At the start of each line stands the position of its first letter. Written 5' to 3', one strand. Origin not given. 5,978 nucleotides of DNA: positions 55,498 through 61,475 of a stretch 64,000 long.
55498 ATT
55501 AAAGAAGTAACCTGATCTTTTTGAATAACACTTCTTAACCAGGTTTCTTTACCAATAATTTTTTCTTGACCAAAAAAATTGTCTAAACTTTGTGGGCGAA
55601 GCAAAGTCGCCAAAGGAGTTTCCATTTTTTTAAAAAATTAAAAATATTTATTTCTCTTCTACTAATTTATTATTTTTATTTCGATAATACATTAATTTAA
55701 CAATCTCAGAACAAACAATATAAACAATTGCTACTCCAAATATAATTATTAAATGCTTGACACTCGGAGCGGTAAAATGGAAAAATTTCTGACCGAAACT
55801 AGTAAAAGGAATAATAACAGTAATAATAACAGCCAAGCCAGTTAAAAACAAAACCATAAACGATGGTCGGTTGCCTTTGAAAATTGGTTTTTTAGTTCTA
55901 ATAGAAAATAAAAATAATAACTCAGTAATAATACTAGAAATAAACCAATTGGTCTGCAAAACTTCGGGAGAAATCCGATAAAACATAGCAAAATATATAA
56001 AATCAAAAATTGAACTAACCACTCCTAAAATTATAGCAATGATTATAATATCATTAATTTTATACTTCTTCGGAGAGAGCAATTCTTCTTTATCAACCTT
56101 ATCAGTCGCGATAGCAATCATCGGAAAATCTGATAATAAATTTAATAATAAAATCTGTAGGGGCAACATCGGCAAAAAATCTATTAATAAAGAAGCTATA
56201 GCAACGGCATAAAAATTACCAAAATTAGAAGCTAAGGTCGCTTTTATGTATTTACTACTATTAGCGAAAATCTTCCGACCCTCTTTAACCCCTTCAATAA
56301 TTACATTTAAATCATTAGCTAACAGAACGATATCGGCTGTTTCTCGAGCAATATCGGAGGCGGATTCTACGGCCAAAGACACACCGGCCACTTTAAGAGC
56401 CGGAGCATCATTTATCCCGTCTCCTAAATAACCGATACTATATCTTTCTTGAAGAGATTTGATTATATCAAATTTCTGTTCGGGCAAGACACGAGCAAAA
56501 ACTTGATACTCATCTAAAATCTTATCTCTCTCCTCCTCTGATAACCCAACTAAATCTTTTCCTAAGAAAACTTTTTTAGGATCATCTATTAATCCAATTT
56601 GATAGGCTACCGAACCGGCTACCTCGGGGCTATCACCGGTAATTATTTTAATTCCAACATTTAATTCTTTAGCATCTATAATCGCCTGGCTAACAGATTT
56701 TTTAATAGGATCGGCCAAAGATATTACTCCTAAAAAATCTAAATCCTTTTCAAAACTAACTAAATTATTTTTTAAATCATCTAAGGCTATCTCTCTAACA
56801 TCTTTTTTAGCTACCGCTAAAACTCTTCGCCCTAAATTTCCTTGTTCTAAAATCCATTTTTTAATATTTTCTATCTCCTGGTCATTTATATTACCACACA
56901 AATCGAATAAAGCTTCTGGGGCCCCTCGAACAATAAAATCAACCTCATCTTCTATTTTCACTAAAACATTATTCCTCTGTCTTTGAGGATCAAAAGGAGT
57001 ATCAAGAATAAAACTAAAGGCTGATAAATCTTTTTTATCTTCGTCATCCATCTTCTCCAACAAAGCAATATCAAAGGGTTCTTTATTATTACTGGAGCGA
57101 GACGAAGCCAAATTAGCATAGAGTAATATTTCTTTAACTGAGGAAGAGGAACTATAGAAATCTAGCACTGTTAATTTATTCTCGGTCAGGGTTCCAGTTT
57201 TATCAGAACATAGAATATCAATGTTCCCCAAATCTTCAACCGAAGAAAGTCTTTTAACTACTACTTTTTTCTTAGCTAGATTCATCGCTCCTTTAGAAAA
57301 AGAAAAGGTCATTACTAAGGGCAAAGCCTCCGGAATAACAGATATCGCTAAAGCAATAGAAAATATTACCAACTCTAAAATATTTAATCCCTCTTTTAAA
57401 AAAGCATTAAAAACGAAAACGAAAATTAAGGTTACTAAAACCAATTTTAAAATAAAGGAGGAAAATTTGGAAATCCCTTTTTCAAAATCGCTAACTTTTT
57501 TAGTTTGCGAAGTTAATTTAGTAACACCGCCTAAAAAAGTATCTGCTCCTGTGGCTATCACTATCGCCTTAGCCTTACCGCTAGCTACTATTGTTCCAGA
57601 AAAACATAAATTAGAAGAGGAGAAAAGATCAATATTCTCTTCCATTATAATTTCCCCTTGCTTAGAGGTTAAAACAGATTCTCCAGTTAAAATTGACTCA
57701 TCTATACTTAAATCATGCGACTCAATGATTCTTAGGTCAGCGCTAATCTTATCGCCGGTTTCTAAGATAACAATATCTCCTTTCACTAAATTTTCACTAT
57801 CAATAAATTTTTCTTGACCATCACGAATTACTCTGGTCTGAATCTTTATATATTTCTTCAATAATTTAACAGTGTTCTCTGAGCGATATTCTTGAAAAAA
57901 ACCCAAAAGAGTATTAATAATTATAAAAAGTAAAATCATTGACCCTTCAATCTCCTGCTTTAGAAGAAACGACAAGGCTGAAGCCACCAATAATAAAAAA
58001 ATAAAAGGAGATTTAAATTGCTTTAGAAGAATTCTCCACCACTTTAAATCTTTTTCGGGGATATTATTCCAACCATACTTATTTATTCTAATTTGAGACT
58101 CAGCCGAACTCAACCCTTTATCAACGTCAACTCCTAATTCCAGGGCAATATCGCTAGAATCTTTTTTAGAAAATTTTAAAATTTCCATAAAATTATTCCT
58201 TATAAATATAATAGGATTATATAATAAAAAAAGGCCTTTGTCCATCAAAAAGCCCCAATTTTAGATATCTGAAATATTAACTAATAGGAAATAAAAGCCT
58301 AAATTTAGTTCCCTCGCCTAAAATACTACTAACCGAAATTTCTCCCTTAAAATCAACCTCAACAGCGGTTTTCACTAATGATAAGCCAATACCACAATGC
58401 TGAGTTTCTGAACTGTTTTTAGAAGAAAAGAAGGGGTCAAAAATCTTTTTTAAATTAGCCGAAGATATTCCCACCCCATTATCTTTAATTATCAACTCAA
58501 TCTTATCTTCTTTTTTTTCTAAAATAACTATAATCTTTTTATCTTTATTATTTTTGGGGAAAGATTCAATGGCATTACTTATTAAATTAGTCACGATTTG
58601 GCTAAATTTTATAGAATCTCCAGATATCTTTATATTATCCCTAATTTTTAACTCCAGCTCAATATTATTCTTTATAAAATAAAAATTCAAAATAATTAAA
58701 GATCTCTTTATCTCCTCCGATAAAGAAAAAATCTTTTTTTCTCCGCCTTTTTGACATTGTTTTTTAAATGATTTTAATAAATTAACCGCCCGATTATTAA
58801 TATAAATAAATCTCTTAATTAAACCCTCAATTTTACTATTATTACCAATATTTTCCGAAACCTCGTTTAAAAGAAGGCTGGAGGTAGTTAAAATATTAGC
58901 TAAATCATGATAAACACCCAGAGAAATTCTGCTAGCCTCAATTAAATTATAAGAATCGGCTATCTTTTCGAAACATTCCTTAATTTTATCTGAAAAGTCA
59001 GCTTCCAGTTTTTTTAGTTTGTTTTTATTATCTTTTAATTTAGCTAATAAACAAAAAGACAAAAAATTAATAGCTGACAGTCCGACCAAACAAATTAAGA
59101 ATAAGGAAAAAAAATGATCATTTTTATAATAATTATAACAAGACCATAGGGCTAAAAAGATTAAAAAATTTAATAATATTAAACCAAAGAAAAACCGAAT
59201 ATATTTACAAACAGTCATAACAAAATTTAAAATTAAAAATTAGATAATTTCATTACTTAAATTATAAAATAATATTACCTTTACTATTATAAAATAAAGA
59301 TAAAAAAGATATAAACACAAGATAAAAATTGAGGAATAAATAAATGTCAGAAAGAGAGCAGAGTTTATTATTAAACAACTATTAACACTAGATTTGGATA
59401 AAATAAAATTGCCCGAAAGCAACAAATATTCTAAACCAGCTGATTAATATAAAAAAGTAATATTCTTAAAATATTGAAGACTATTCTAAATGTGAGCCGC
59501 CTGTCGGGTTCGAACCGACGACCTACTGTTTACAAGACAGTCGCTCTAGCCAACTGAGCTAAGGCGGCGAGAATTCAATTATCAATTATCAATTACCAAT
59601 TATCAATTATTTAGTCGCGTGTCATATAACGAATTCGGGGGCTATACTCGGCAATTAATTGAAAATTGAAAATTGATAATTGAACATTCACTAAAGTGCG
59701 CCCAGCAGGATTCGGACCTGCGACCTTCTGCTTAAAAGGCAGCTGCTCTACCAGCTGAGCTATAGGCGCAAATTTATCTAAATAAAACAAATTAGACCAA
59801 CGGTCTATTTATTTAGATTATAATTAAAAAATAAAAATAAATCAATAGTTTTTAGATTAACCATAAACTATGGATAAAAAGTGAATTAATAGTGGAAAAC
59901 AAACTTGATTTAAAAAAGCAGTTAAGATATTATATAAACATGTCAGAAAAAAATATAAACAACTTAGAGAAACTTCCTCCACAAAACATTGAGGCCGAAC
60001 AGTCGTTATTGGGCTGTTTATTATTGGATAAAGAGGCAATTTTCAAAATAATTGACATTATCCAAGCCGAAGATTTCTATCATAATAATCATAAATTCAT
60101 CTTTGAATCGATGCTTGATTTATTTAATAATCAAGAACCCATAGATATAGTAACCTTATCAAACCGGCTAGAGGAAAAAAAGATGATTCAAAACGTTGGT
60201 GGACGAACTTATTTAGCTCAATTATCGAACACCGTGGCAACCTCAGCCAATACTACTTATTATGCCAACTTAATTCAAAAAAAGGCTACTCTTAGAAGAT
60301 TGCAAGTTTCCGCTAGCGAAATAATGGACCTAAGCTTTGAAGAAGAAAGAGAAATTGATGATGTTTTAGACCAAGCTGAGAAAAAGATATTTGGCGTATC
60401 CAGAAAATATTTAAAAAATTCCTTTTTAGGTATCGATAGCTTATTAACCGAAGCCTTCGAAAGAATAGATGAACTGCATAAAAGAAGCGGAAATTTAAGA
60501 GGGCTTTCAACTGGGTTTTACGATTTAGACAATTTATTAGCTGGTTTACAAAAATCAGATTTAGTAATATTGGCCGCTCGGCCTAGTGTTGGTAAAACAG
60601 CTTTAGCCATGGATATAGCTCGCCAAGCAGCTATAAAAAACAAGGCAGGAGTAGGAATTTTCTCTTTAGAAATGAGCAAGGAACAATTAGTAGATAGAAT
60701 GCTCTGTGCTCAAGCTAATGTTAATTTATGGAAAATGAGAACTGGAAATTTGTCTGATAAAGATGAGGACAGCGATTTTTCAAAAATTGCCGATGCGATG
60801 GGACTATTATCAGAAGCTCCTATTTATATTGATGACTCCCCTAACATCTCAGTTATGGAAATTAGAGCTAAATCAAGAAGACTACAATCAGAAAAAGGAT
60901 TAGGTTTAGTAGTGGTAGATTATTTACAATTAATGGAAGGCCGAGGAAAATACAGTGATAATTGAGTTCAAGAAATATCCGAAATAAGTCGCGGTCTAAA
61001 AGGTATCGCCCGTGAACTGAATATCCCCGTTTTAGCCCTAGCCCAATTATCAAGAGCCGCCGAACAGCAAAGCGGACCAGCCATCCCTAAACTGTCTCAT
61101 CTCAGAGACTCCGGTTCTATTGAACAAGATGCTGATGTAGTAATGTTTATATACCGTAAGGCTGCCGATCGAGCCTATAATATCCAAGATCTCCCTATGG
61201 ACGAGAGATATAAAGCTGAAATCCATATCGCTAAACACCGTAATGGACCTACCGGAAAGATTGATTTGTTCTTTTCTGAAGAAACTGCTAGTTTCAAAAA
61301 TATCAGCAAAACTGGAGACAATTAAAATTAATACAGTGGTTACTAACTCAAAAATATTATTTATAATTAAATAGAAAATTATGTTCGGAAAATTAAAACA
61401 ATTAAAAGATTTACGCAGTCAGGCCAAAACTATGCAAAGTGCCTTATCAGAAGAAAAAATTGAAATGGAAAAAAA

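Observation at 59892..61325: Essential replicative helicase dnaB is one intact frame broken by a single TGA at a conserved Arg codon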

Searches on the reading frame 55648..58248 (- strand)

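Call 35: search_protein_families(library=pfam, proteins=[window:55648-58248:-])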
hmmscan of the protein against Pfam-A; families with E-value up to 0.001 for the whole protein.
window:55648-58248:- (866 aa): 5 families
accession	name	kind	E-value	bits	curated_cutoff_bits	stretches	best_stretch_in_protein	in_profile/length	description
PF00122.25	E1-E2_ATPase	-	1.4e-46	158.8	28.1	1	134-327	3-181/181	E1-E2 ATPase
PF00689.26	Cation_ATPase_C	-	4.2e-24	85.7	27.3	1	691-852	1-174/175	Cation transporting ATPase, C-terminus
PF00690.31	Cation_ATPase_N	-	1.3e-16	60.4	20.4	1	28-93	3-69/69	Cation transporter/ATPase, N-terminus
PF00702.32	Hydrolase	-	1.6e-14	55.2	26.4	1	343-622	1-191/191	haloacid dehalogenase-like hydrolase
PF08282.18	Hydrolase_3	-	0.00015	22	20.9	1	608-650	209-251/255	haloacid dehalogenase-like hydrolase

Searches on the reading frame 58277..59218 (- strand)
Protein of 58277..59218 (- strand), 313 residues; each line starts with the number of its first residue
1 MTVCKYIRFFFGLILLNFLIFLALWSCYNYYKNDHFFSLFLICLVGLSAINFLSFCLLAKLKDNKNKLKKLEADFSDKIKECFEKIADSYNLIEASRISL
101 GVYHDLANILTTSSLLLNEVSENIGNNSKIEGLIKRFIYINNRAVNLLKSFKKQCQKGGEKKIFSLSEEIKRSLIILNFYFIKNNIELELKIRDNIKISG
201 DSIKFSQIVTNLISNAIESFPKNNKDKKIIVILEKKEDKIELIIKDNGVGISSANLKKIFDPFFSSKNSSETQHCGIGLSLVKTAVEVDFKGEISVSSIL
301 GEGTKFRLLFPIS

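Call 35: search_protein_families(library=pfam, proteins=[window:58277-59218:-])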
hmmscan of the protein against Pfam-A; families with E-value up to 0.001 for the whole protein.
window:58277-59218:- (313 aa): 4 families
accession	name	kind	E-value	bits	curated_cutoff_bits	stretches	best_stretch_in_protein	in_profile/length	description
PF02518.31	HATPase_c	-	1.6e-23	83.7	26.4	1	200-312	1-109/111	Histidine kinase-, DNA gyrase B-, and HSP90-like ATPase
PF14501.12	HATPase_c_5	-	1.8e-05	25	22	1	204-295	5-87/102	GHKL domain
PF13589.12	HATPase_c_3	-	5.1e-05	23.8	25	1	204-274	2-70/137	Histidine kinase-, DNA gyrase B-, and HSP90-like ATPase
PF13581.12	HATPase_c_2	-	0.00087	19.7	27.4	0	209-287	36-110/127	Histidine kinase-like ATPase domain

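Call 36: find_encoding_contigs(protein=window:58277-59218:-, flank=10000, max_places=10)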
Protein window:58277-59218:- (313 aa): no gene with exactly this product is on record in the collection.

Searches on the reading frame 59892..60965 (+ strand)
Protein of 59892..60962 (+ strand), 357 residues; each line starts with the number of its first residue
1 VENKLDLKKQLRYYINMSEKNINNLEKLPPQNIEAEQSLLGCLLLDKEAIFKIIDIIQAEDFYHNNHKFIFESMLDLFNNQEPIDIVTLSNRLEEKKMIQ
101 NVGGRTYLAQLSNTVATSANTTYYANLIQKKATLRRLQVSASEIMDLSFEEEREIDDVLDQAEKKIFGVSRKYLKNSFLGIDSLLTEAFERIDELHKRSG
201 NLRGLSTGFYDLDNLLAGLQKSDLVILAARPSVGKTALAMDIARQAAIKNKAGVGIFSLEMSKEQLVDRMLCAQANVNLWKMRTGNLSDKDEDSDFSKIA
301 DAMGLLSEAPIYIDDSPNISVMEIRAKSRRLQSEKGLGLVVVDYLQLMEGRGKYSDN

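Call 12: find_encoding_contigs(protein=window:59940-60965:+, flank=10000, max_places=10)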
Protein window:59940-60965:+ (341 aa): no gene with exactly this product is on record in the collection.

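Call 37: find_encoding_contigs(protein=window:59892-60962:+, flank=10000, max_places=10)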
Protein seq(357 aa) (357 aa): no gene with exactly this product is on record in the collection.

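Call 56: search_protein_families(library=ncbifam, proteins=[window:59940-60962:+], max_evalue=1e-20)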
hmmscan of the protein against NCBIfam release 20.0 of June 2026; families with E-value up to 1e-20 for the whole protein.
window:59940-60962:+ (341 aa): 15 families
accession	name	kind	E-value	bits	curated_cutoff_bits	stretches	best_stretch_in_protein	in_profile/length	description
NF005852.0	PRK07773.1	equivalog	2.8e-124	416.3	780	1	4-338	15-345/886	replicative DNA helicase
NF004384.0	PRK05748.1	equivalog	2.3e-119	398.9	525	1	10-341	7-335/452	replicative DNA helicase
TIGR00665.1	DnaB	equivalog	1.4e-112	376.8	385.25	1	12-337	1-323/435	replicative DNA helicase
NF004109.0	PRK05595.1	equivalog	3.1e-105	352.4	737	1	14-336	9-327/444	replicative DNA helicase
TIGR03600.1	phage_DnaB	exception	1.4e-88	297.7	498.65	1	16-335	1-321/421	phage replicative helicase, DnaB family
NF006443.0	PRK08760.1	equivalog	1.6e-86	290.5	741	1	5-337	26-356/476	replicative DNA helicase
NF005424.0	PRK07004.1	equivalog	2.2e-83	280.3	834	1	6-337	9-341/460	replicative DNA helicase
NF005369.0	PRK06904.1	equivalog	1.6e-80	271.2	809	1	11-336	23-352/474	replicative DNA helicase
NF005945.0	PRK08006.1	equivalog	6e-80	269.3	898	1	11-333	25-349/471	replicative DNA helicase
NF006458.0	PRK08840.1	equivalog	1.5e-79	267.9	884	1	11-333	18-342/464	replicative DNA helicase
NF006606.0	PRK09165.1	equivalog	2.6e-79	267.1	540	1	6-339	14-360/497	replicative DNA helicase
NF040583.1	dnaB_SPI-7_type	exception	5e-76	256.5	655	1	15-334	3-322/434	SPI-7-type island replicative DNA helicase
NF006306.0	PRK08506.1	equivalog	4.5e-71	239.9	596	1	15-340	5-322/472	replicative DNA helicase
NF004967.0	PRK06321.1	equivalog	1.7e-68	231.6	751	1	9-338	12-354/472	replicative DNA helicase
NF005240.0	PRK06749.1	subfamily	1.1e-57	195.8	686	1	15-341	4-320/428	replicative DNA helicase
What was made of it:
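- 59940..60962 (+): The 341 codons upstream of the stop: N-terminal domain, linker, Walker A (GKT, 60591-60599) and Walker B Asp327 (60918-60920). On its own it scores 376.8 bits, below the 385.25 cutoff (call 56).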

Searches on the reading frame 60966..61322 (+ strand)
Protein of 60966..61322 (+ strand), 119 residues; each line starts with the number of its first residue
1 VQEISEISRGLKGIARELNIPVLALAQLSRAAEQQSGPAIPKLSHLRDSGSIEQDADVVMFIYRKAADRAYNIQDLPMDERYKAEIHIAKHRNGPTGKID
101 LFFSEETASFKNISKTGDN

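Call 56: search_protein_families(library=ncbifam, proteins=[window:60966-61322:+], max_evalue=1e-20)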
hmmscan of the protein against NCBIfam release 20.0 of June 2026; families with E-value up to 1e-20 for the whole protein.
window:60966-61322:+ (119 aa): 15 families
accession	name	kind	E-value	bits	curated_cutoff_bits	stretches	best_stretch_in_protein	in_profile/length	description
TIGR00665.1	DnaB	equivalog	1.3e-44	152.7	385.25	1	1-114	328-434/435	replicative DNA helicase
NF006606.0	PRK09165.1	equivalog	4.3e-38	131.2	540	1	1-116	365-490/497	replicative DNA helicase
NF004384.0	PRK05748.1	equivalog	2.7e-35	121.8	525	1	2-117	338-446/452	replicative DNA helicase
NF006306.0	PRK08506.1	equivalog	4.3e-32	111.4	596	1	2-115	325-453/472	replicative DNA helicase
NF040583.1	dnaB_SPI-7_type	exception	1.1e-29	103.7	655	1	2-112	330-433/434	SPI-7-type island replicative DNA helicase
NF005424.0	PRK07004.1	equivalog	1.1e-29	103.3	834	1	2-115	347-453/460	replicative DNA helicase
NF004109.0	PRK05595.1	equivalog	1.5e-29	103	737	1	2-113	334-438/444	replicative DNA helicase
NF004967.0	PRK06321.1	equivalog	2e-29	102.8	751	1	2-115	362-467/472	replicative DNA helicase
TIGR03600.1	phage_DnaB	exception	2.7e-29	102.4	498.65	1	2-103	327-421/421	phage replicative helicase, DnaB family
NF006443.0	PRK08760.1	equivalog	4.8e-29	101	741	1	3-115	363-469/476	replicative DNA helicase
NF005852.0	PRK07773.1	equivalog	2.2e-28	99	780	0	2-51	350-398/886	replicative DNA helicase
NF005240.0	PRK06749.1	subfamily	2.6e-28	99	686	1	1-112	322-426/428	replicative DNA helicase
NF005369.0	PRK06904.1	equivalog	6.2e-28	97.7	809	1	3-115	360-466/474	replicative DNA helicase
NF006458.0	PRK08840.1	equivalog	2.7e-27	95.6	884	1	2-113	352-456/464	replicative DNA helicase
NF005945.0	PRK08006.1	equivalog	5.2e-26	91.5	898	1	3-113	360-463/471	replicative DNA helicase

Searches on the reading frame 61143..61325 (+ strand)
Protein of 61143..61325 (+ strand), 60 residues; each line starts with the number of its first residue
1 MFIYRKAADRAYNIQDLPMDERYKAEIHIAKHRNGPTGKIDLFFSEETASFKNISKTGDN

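Call 14: find_encoding_contigs(protein=window:61143-61325:+, flank=10000, max_places=10)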
Protein window:61143-61325:+ (60 aa): no gene with exactly this product is on record in the collection.
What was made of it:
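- No gene product ending at ...YSDN, and no 60-aa tail product, is on record in a collection of 153 billion gene positions (calls 12, 14, 37).
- Tried and rejected: Exact look-ups of the products a gene caller would make from the broken gene found nothing on record: 341 aa from ATG 59940, 357 aa from GTG 59892, and the 60-aa tail (calls 12, 14, 37).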
